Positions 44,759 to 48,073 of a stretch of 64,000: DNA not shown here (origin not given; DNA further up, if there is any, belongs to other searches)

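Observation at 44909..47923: Lone HEPN-like + NACHT/STAND protein: candidate undescribed NLR-like anti-phage system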

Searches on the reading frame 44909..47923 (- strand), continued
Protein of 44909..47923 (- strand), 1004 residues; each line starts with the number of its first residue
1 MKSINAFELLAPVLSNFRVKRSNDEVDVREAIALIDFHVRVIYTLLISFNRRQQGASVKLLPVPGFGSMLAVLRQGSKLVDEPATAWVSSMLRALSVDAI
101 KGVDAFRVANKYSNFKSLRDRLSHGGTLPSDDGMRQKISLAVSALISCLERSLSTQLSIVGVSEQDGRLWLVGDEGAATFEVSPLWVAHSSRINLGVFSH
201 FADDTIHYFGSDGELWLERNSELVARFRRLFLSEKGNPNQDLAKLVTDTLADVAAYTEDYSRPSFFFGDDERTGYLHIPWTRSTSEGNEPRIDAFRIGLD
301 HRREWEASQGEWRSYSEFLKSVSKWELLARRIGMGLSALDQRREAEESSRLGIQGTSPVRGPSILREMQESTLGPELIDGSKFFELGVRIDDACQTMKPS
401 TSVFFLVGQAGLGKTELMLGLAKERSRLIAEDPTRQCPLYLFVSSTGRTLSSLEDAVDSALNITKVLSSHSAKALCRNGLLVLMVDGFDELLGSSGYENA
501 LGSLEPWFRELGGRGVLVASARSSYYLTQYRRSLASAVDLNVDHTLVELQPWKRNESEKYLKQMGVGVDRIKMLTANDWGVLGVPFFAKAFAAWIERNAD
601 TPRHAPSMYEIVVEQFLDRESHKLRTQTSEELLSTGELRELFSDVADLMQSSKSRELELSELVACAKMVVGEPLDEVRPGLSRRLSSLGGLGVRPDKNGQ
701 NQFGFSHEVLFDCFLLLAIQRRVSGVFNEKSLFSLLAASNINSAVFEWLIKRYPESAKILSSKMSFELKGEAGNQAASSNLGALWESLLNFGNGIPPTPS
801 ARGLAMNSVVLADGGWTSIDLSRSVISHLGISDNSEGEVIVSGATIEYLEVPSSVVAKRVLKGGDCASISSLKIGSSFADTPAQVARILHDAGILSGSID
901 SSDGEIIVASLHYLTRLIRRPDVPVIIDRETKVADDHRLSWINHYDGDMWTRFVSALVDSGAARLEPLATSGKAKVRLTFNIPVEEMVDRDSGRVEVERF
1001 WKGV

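Call 58: list_cluster_members(proteins=[P0002, P0009, P0025, P0033, P0036, P0073, P0079, P0082, P0092, P0093])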
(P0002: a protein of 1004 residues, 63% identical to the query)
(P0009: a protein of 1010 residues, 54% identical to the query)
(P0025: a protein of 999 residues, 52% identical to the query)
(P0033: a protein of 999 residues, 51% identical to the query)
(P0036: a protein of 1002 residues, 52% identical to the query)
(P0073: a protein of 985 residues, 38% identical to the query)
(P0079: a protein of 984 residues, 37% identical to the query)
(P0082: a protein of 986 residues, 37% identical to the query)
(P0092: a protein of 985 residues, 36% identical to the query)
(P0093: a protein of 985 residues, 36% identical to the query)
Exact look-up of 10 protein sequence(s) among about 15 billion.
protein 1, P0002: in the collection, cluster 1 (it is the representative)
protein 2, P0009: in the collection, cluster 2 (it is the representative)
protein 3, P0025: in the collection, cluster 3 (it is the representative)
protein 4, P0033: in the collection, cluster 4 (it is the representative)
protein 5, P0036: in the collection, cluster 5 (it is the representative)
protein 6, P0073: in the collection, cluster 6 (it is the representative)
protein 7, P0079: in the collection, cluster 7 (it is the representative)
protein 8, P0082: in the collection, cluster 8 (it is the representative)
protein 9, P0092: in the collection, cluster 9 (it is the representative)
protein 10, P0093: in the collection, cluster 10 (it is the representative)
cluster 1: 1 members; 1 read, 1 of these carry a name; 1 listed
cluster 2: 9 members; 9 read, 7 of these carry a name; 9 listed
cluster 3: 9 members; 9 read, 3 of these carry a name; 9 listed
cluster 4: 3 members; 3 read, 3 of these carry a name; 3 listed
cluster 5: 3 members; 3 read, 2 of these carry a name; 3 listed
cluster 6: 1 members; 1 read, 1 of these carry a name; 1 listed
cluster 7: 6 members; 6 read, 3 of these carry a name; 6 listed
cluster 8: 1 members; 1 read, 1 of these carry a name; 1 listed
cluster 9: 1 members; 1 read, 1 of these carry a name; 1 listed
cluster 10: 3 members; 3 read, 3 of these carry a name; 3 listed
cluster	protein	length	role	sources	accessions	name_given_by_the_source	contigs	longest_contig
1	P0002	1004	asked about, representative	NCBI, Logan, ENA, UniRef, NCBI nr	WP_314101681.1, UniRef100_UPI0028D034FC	NACHT domain-containing protein [uncultured Stenotrophomonas sp.] | NACHT domain-containing protein n=1 Tax=uncultured Stenotrophomonas sp. TaxID=165438 ...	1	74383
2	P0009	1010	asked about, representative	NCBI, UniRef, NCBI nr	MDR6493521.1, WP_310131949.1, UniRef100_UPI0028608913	hypothetical protein J2797_003419 [Paraburkholderia terricola] | NACHT domain-containing protein n=1 Tax=Paraburkholderia terricola TaxID=169427 ... | NACHT domain-containing protein [Paraburkholderia terricola]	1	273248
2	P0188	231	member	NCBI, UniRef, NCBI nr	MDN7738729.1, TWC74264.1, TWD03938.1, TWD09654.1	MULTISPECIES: hypothetical protein [Burkholderia] | hypothetical protein n=1 Tax=Burkholderia TaxID=32008 RepID=UPI00119C3BB6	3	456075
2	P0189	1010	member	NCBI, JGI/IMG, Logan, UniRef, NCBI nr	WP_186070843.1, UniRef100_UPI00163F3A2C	NACHT domain-containing protein [Burkholderia gladioli] | hypothetical protein | NACHT domain-containing protein n=1 Tax=Burkholderia gladioli TaxID=28095 ...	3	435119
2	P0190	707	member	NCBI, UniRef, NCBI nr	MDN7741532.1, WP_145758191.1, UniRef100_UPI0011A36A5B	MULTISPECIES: NACHT domain-containing protein [Burkholderia] | NACHT domain-containing protein n=1 Tax=Burkholderia TaxID=32008 RepID=UPI0011A36A5B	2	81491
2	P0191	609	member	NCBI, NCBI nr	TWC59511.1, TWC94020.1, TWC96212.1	NACHT domain-containing protein [Burkholderia sp. SJZ115] | NACHT domain-containing protein [Burkholderia sp. SJZ089]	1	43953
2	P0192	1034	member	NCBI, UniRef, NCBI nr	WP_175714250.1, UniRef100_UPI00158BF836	NACHT domain-containing protein [Burkholderia ambifaria] | NACHT domain-containing protein n=1 Tax=Burkholderia ambifaria TaxID=152480 ...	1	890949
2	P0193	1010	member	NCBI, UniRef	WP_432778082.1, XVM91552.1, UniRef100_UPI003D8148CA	NACHT domain-containing protein [Burkholderia gladioli pv. alliicola] | NACHT domain-containing protein n=1 Tax=Burkholderia gladioli TaxID=28095 ...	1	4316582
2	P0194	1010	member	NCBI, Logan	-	-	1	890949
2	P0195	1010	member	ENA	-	-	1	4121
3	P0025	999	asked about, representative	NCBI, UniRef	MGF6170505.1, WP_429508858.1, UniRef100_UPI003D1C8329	hypothetical protein M2426_004120 [Pseudomonas moraviensis] | NACHT domain-containing protein n=1 Tax=Pseudomonas moraviensis TaxID=321662 ...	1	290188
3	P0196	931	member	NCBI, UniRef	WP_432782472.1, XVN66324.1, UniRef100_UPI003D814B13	NACHT domain-containing protein [Pseudomonas veronii] | NACHT domain-containing protein n=1 Tax=Pseudomonas veronii TaxID=76761 ...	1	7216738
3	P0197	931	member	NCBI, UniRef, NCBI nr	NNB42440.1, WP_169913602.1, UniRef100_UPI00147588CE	NACHT domain-containing protein [Pseudomonas chlororaphis] | NACHT domain-containing protein n=1 Tax=Pseudomonas chlororaphis TaxID=587753 ...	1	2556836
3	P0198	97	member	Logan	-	-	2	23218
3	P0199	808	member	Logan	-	-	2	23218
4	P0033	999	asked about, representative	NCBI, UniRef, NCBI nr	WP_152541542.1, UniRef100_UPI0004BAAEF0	NACHT domain-containing protein [Xanthomonas arboricola] | NACHT domain-containing protein n=1 Tax=Xanthomonas arboricola TaxID=56448 ...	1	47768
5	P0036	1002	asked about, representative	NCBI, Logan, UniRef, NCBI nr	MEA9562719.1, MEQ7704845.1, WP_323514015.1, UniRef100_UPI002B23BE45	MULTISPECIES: NACHT domain-containing protein [unclassified Xanthomonas] | NACHT domain-containing protein n=1 Tax=unclassified Xanthomonas TaxID=2643310 ...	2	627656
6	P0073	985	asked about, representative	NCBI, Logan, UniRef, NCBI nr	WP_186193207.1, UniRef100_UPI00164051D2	NACHT domain-containing protein [Burkholderia gladioli] | NACHT domain-containing protein n=1 Tax=Burkholderia gladioli TaxID=28095 ...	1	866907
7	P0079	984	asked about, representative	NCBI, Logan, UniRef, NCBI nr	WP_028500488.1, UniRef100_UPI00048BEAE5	NACHT domain-containing protein [Microvirgula aerodenitrificans] | NACHT domain-containing protein n=1 Tax=Microvirgula aerodenitrificans TaxID=57480 ...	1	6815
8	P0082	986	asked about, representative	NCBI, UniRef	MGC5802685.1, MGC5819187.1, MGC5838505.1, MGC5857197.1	NACHT domain-containing protein [Ralstonia pseudosolanacearum] | NACHT domain-containing protein n=1 Tax=Ralstonia pseudosolanacearum TaxID=1310165 ...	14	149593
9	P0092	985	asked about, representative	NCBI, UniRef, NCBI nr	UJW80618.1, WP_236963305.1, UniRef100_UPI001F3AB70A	NACHT domain-containing protein [Hydrogenophaga sp. SL48] | NACHT domain-containing protein n=1 Tax=Hydrogenophaga sp. SL48 TaxID=2806347 ...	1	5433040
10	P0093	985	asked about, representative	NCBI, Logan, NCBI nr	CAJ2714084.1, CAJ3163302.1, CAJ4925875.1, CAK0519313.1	Uncharacterised protein [Burkholderia pseudomallei] | NACHT domain-containing protein [Burkholderia pseudomallei]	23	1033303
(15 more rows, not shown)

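Call 68: find_related_loci(query=A2, collection=viral_contigs, flank=10000)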
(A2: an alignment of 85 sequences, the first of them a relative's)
Query A2 (1004 aa) in viral_contigs; peptide patterns used: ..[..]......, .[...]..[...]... (x = any residue, [..] = any of these).
555 stretches matched a pattern, but none encodes a relative of the query by tblastn (E <= 1e-3).

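Call 70: find_related_loci(query=A2, collection=genome_contigs, flank=10000)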
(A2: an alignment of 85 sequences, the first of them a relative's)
Query A2 (1004 aa) in genome_contigs; peptide patterns used: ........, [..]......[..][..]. (x = any residue, [..] = any of these).
448 stretches matched a pattern; 139 encode a relative of the query (tblastn E <= 1e-3); the best 80 are kept; 80 distinct loci.
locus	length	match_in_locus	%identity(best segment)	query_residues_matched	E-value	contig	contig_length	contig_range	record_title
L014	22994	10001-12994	52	1-1001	0e+0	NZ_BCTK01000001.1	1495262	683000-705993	Achromobacter piechaudii NBRC 102461, whole genome shotgun sequence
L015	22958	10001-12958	40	2-1001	0e+0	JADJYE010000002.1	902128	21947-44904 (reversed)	MAG: Polyangiaceae bacterium isolate Lyne_18-Q3-R50-59_BAT3C.601 tig00002737-10-9003190, whole genome shotgun sequence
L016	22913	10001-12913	37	19-1002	0e+0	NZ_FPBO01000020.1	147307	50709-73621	Pseudoduganella namucuonensis strain CGMCC 1.11014, whole genome shotgun sequence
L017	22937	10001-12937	31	28-1002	1e-115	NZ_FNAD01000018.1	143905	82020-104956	Glycomyces harbinensis strain CGMCC 4.3516, whole genome shotgun sequence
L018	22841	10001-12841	31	64-1001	1e-110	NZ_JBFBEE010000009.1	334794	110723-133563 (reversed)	Streptomyces sp. NPDC093510 NPDC093510_177_H3.ctg-0009, whole genome shotgun sequence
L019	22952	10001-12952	30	28-1001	2e-108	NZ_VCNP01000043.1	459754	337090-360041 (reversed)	Streptomyces calvus strain T3018 Scaffold1_43, whole genome shotgun sequence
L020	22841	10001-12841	31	64-1001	7e-108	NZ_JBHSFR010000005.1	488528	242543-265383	Streptomyces mangrovi strain CGMCC 4.7117 spades_K_17_127_5, whole genome shotgun sequence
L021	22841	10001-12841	31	64-1001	4e-110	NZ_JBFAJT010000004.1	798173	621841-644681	Streptomyces sp. NPDC050439 NPDC050439_48_H5.ctg-0004, whole genome shotgun sequence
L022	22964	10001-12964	29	28-1004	1e-107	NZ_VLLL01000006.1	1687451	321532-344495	Stackebrandtia albiflava strain DSM 45044 LX16DRAFT_scaffold00002.2, whole genome shotgun sequence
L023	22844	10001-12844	31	64-1002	1e-106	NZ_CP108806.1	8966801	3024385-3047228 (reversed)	Streptomyces sp. NBC_00872 chromosome, complete genome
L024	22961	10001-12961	31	28-1002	4e-114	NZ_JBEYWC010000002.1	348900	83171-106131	Streptomyces sp. NPDC047002 NPDC047002_49_D9.ctg-0002, whole genome shotgun sequence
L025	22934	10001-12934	30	28-1001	2e-104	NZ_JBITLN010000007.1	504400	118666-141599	Streptomyces sp. NPDC049687 NPDC049687_364_E10.ctg-0007, whole genome shotgun sequence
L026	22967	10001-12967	29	29-1001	1e-103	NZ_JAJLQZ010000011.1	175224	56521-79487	Glycomyces amatae strain A-F 0318 11, whole genome shotgun sequence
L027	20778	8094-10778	32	116-1004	1e-102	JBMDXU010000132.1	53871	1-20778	MAG: Pseudactinotalea sp. isolate FCentRs1_17 FCentRs1_contig132, whole genome shotgun sequence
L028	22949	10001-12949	29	28-1002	1e-100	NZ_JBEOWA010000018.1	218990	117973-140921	Streptomyces sp. NPDC002677 NPDC002677_82_B6.ctg-0018, whole genome shotgun sequence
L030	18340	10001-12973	30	28-1004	2e-109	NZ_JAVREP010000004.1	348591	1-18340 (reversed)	Nocardiopsis lambiniae strain DSM 44743 NODE_4_length_348591_cov_17.131021, whole genome shotgun sequence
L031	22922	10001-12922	28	32-1004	3e-99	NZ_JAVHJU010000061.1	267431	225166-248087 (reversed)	Amycolatopsis sp. A133 NODE_14_length_267431_cov_116.403128, whole genome shotgun sequence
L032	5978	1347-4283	28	28-1004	2e-99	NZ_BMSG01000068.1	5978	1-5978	Streptomyces sindenensis strain JCM 4164 sequence068, whole genome shotgun sequence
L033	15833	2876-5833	29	28-1004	1e-98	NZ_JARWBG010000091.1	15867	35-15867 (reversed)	Streptomyces chengmaiensis strain HNM0663 scaffold91, whole genome shotgun sequence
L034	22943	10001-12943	29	32-1004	3e-98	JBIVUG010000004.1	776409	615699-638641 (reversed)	Actinosynnema sp. NPDC091369 NPDC091369_165_G3.ctg-0004, whole genome shotgun sequence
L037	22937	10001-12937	29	28-1004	1e-95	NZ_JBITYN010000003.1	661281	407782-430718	Streptomyces sp. NPDC053367 NPDC053367_402_H7.ctg-0003, whole genome shotgun sequence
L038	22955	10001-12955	29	28-1004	1e-95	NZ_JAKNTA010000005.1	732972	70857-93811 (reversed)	Kitasatospora sp. A2-31 scf5, whole genome shotgun sequence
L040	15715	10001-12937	29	28-1004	2e-93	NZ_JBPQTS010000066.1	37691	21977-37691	Streptomyces sp. URMC 124 NODE_66_length_37691_cov_140.447785, whole genome shotgun sequence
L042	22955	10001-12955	30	28-1004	4e-100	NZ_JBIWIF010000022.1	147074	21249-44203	Kitasatospora sp. NPDC094019 NPDC094019_196_B1.ctg-0022, whole genome shotgun sequence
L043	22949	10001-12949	29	28-1004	7e-106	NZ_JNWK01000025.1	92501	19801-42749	Streptomyces wedmorensis strain NRRL 3426 contig25.1, whole genome shotgun sequence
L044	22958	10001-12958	28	28-1004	5e-98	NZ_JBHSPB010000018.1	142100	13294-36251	Streptomyces gamaensis strain CGMCC 4.7304 spades_K_17_127_18, whole genome shotgun sequence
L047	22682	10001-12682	26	114-1004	5e-72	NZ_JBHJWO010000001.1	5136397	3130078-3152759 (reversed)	Nocardia sp. NPDC056064 NPDC056064_T25_H6.ctg-0001, whole genome shotgun sequence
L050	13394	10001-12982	27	25-1004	9e-68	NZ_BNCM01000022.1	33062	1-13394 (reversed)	Sinomonas cellulolyticus strain KCTC 49339 sequence22, whole genome shotgun sequence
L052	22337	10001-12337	27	252-1004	1e-62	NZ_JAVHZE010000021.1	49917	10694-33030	Kocuria sabuli strain CPCC 205273 Scaffold21_1, whole genome shotgun sequence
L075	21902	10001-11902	26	400-1004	8e-36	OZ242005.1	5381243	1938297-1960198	MAG: Candidatus Latescibacterota bacterium isolate 4361563e-baaa-404a-b280-629f4181b36f genome assembly, chromosome: 1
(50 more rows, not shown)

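Call 76: search_protein_families(library=pfam, alignment_id=A7, max_evalue=0.00001)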
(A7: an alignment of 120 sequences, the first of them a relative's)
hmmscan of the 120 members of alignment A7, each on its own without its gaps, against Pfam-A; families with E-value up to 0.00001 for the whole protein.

A. member 1, L015:7862-8386:+ (175 aa): 0 families

B. families by the number of members that match (of 120 scanned): 85 families (the first 25 are shown)
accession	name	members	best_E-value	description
PF00005.33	ABC_tran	4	3.4e-34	ABC transporter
PF00270.35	DEAD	3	9.4e-26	DEAD/DEAH box helicase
PF03461.20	TRCF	3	4.9e-23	TRCF domain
PF17757.6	UvrB_inter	3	8.9e-23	UvrB interaction domain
PF02559.22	CarD_TRCF_RID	3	8.3e-20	CarD-like/TRCF RID domain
PF00271.37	Helicase_C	3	6.4e-18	Helicase conserved C-terminal domain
PF04851.21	ResIII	3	2.3e-07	Type III restriction enzyme, res subunit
PF07969.17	Amidohydro_3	2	3.2e-98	Amidohydrolase family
PF00296.26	Bac_luciferase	2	2.4e-43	Luciferase-like monooxygenase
PF01979.26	Amidohydro_1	2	3.4e-17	Amidohydrolase family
PF00589.27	Phage_integrase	2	4.3e-16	Phage integrase family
PF13304.12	AAA_21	2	4.5e-13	AAA domain, putative AbiEii toxin, Type IV TA system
PF04332.21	DUF475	1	5.8e-134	Protein of unknown function (DUF475)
PF00562.33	RNA_pol_Rpb2_6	1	1.3e-130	RNA polymerase Rpb2, domain 6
PF04672.18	Methyltransf_19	1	2.4e-88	S-adenosyl methyltransferase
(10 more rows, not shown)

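Call 77: search_protein_families(library=padloc, alignment_id=A7, max_evalue=0.00001)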
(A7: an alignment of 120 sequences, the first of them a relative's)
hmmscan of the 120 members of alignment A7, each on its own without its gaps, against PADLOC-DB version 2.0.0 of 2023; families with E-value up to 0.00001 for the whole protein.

A. member 1, L015:7862-8386:+ (175 aa): 0 families

B. families by the number of members that match (of 120 scanned): 115 families (the first 25 are shown)
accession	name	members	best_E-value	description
PDLC04135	mad3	5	5.6e-32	mads_3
PDLC02980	AriA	5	1.6e-16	-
PDLC04140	mad8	5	4.6e-11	mads_8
PDLC02914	ATPase-Toprim_I-B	5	6.1e-08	-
PDLC01252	Cas3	3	1.4e-11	CAS-I; effector_G3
PDLC00938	Cas3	3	1.5e-09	CRISPR-associated helicase Cas3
PDLC02707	PbeA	3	8.3e-09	PbeA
PDLC01770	Cas3g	3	2.4e-06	-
PDLC05009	PDC-S37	2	1.6e-41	-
PDLC03920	MkoA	2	1.4e-12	-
PDLC00277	PtuA1|PtuA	1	2.2e-86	AAA ATPase domain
PDLC00278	PtuA1|PtuA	1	6.8e-84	AAA ATPase domain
PDLC00271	PtuA1|PtuA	1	4.5e-70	AAA ATPase domain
PDLC00310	PtuA1|PtuA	1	3.1e-69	AAA ATPase domain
PDLC03963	SoFic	1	2e-68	-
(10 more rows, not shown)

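Call 88: search_dna_similar(query=window:44909-47923:-, collection=phages, mode=protein, max_evalue=0.00001, max_rows=15)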
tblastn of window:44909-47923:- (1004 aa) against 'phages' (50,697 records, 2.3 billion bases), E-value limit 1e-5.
No match.

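Call 89: search_dna_similar(query=window:44909-47923:-, collection=plasmids, mode=protein, max_evalue=0.00001, max_rows=25)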
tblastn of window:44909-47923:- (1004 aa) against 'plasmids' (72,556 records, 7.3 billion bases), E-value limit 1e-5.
No match.
